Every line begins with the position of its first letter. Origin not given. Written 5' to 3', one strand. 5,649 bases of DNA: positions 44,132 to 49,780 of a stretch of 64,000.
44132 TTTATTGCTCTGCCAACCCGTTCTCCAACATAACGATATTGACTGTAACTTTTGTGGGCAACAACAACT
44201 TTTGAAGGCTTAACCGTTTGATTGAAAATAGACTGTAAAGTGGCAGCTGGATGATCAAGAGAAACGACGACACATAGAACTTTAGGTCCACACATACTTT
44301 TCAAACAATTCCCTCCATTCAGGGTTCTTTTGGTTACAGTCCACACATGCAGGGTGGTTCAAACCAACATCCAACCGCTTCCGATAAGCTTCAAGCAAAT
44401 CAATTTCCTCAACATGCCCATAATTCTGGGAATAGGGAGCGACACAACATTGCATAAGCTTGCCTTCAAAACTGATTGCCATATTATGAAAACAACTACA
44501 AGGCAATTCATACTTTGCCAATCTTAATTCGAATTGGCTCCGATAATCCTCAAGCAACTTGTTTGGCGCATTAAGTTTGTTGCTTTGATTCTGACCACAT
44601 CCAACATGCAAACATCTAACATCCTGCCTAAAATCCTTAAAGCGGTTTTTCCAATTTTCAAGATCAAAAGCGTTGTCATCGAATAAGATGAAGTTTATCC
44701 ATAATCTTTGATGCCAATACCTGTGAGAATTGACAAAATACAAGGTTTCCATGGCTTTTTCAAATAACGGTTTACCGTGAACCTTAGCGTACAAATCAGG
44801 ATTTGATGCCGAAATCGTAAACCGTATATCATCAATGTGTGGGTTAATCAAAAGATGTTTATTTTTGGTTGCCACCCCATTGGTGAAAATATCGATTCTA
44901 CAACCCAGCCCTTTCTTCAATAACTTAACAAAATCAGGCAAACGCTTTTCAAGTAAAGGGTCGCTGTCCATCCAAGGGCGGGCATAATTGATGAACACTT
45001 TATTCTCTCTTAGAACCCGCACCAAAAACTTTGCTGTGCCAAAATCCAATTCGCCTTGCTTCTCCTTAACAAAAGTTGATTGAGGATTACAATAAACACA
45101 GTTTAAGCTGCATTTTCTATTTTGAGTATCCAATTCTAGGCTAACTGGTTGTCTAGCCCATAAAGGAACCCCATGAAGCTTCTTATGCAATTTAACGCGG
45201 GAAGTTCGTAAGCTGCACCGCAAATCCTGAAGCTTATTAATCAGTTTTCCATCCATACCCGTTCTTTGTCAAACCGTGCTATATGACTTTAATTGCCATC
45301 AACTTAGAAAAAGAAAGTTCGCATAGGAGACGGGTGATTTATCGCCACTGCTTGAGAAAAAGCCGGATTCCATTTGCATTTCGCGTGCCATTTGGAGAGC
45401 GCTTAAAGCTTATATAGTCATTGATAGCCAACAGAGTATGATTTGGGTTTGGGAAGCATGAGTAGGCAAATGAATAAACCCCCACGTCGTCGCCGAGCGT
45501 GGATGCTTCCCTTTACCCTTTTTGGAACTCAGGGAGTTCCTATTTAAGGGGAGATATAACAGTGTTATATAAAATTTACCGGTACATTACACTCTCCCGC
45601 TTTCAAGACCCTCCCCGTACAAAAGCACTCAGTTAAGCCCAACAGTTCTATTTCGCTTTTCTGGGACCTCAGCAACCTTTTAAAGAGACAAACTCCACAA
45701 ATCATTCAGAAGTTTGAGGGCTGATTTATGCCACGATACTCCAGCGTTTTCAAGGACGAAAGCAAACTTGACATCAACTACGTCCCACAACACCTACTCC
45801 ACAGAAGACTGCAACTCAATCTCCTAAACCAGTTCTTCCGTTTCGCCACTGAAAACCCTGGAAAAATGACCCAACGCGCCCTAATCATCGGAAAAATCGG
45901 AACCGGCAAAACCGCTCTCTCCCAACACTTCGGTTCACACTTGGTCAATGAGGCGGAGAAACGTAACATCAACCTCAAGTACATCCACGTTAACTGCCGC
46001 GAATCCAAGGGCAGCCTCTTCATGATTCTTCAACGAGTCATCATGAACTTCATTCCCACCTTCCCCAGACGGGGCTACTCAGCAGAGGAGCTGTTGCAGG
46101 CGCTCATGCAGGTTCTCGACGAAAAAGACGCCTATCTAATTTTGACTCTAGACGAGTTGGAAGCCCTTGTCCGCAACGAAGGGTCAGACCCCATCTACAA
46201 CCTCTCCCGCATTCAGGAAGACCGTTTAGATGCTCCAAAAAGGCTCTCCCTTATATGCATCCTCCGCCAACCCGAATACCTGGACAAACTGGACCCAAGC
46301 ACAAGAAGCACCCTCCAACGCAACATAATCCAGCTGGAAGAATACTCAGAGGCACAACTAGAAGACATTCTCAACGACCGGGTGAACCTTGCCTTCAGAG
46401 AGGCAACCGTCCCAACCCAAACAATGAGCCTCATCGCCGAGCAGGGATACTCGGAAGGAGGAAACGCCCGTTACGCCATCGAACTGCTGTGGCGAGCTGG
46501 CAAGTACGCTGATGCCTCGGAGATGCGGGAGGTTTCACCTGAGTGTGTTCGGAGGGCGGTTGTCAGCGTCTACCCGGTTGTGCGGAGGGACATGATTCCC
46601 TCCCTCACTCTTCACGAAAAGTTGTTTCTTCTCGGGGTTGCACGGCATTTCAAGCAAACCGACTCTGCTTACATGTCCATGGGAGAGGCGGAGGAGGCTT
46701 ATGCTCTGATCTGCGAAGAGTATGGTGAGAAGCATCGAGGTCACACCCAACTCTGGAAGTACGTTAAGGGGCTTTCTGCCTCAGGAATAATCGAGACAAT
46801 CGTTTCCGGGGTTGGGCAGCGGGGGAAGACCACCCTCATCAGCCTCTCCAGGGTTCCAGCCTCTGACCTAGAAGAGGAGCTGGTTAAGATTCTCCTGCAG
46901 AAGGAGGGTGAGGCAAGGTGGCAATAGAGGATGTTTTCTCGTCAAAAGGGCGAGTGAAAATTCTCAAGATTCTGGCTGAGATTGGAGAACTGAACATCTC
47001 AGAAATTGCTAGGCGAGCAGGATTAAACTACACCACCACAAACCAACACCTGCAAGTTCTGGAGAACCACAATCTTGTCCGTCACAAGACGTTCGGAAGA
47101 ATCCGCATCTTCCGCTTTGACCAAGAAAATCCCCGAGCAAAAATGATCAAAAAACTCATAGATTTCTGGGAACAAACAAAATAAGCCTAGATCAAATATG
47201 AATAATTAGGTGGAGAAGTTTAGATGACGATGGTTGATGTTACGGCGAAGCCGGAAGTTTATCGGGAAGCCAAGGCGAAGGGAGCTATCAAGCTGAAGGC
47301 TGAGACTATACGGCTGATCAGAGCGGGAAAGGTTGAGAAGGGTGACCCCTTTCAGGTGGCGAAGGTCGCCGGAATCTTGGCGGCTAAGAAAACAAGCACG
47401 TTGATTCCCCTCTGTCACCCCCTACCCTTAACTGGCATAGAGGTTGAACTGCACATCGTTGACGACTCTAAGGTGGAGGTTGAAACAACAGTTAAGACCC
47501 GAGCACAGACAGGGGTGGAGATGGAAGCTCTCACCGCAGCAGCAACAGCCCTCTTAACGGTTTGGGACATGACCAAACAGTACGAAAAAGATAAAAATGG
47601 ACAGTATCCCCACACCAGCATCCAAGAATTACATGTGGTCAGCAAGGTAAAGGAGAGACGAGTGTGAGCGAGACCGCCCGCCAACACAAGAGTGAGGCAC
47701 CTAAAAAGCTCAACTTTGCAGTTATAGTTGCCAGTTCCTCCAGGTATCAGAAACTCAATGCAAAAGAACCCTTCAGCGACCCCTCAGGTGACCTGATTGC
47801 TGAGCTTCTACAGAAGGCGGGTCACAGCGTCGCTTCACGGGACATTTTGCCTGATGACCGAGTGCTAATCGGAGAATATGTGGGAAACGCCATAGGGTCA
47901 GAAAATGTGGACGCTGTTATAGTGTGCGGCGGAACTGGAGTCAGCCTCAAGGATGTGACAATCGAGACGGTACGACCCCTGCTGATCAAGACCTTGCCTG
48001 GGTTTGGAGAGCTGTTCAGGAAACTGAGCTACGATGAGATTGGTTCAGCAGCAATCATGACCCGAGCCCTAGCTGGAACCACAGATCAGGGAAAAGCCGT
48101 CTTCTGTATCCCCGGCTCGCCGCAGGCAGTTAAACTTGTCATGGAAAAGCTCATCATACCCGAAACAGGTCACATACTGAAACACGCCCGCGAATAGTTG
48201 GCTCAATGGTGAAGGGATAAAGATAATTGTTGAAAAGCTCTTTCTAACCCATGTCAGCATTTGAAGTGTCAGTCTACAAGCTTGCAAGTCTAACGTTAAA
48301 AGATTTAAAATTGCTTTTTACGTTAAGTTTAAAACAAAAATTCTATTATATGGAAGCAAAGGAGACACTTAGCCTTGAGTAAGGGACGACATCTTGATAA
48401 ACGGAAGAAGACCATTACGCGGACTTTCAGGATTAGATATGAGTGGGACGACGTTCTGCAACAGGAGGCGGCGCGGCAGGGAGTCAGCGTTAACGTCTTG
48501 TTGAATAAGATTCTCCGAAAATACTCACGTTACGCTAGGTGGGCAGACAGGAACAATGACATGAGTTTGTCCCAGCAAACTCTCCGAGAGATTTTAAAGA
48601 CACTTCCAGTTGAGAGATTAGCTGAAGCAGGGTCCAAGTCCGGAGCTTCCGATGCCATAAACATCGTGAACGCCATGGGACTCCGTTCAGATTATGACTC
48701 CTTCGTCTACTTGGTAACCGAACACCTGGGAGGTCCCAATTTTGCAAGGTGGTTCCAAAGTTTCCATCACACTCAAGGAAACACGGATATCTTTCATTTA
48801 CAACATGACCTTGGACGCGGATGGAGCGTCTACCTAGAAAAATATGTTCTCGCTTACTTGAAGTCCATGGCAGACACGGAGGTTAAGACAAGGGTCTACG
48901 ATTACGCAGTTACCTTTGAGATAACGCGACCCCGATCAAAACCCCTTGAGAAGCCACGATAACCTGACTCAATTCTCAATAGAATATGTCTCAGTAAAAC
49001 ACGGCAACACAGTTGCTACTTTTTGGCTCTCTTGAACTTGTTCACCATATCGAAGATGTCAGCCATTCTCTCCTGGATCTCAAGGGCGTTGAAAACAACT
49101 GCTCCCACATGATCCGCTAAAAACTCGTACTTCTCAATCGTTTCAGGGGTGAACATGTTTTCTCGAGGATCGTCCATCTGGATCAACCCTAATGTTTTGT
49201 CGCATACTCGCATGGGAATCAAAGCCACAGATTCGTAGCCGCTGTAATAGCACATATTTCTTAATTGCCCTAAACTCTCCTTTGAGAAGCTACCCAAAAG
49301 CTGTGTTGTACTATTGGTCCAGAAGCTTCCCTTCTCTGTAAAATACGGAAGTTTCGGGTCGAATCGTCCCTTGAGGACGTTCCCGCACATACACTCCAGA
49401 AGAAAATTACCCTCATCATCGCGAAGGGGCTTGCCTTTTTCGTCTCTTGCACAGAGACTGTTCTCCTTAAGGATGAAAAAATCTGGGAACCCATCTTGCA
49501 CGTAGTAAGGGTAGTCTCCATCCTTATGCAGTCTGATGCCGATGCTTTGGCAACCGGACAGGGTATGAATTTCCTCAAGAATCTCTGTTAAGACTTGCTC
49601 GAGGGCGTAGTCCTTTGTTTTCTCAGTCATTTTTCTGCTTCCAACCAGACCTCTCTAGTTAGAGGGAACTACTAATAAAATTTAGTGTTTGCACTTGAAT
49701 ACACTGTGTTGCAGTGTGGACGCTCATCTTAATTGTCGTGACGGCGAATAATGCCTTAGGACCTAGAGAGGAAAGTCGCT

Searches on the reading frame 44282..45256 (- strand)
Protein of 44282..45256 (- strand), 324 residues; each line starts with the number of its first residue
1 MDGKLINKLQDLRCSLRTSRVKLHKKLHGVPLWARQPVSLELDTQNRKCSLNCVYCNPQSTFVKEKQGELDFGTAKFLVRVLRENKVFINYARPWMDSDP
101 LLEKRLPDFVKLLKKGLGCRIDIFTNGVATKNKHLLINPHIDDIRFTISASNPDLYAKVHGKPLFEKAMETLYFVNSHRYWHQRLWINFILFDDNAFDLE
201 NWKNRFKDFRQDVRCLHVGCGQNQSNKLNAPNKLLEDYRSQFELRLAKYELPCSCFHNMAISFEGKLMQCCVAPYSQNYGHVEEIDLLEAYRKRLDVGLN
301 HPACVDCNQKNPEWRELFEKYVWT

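Call 59: search_protein_families(library=pfam, proteins=[window:44282-45256:-], max_evalue=0.00001)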
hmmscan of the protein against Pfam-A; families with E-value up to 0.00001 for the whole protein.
window:44282-45256:- (324 aa): 1 family
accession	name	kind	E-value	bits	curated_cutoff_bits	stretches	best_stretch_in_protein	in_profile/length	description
PF04055.27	Radical_SAM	-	7.5e-07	29.9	29.5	1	47-179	5-140/166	Radical SAM superfamily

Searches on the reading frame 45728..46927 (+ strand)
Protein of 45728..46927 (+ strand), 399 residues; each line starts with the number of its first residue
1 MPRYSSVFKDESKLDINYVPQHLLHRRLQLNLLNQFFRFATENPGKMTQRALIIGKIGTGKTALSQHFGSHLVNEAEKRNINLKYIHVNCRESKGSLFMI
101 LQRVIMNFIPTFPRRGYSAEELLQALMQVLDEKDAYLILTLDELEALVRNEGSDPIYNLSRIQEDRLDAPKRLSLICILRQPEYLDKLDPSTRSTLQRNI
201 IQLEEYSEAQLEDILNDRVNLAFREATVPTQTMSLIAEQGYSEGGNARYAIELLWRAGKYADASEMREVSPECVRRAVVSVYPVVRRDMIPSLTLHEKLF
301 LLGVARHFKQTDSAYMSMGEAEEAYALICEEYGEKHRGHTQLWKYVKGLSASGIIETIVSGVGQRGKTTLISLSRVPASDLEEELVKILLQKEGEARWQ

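Call 59: search_protein_families(library=pfam, proteins=[window:45728-46927:+], max_evalue=0.00001)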
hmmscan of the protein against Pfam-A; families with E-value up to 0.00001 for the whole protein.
window:45728-46927:+ (399 aa): 3 families
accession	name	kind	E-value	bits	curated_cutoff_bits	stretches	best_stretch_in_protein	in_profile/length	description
PF09079.17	Cdc6_C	-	5e-19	68.5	25.1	1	290-380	3-92/96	CDC6, C terminal winged helix domain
PF22703.2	Cdc6_lid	-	5.2e-17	61.9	27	1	213-277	2-66/68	Cdc6 AAA+ ATPase-type lid domain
PF13401.12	AAA_22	-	4.7e-08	33.9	27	1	52-178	9-121/130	AAA domain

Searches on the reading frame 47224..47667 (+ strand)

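Call 59: search_protein_families(library=pfam, proteins=[window:47224-47667:+], max_evalue=0.00001)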
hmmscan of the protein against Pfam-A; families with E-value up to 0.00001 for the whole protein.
window:47224-47667:+ (147 aa): 1 family
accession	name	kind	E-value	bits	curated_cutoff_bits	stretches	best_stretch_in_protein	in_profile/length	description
PF01967.27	MoaC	-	3.7e-50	169.9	27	1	3-142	1-134/136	MoaC family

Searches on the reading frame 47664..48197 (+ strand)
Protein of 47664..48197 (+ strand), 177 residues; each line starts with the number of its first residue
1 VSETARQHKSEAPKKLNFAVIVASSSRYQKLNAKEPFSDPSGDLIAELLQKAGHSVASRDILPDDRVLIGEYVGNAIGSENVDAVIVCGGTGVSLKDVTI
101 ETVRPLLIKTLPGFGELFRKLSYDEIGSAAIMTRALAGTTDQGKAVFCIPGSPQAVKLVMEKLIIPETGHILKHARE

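Call 59: search_protein_families(library=pfam, proteins=[window:47664-48197:+], max_evalue=0.00001)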
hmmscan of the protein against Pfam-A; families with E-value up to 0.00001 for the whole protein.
window:47664-48197:+ (177 aa): 1 family
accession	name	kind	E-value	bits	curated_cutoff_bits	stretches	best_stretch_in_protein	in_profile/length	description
PF00994.29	MoCF_biosynth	-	2.3e-29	102.4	26.6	1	20-168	2-142/144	Probable molybdopterin binding domain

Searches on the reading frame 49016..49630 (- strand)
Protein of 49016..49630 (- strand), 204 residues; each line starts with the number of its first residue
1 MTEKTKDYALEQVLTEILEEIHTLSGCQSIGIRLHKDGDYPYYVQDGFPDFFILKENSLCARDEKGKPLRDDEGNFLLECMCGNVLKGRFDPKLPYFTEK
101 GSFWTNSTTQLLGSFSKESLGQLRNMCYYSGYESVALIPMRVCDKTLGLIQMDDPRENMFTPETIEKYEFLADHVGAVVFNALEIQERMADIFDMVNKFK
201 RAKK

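Call 59: search_protein_families(library=pfam, proteins=[window:49016-49630:-], max_evalue=0.00001)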
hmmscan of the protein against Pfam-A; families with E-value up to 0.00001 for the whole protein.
window:49016-49630:- (204 aa): 1 family
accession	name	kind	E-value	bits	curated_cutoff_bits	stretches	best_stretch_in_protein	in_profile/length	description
PF01590.32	GAF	-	6.2e-06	27.2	22.4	0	10-177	2-131/133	GAF domain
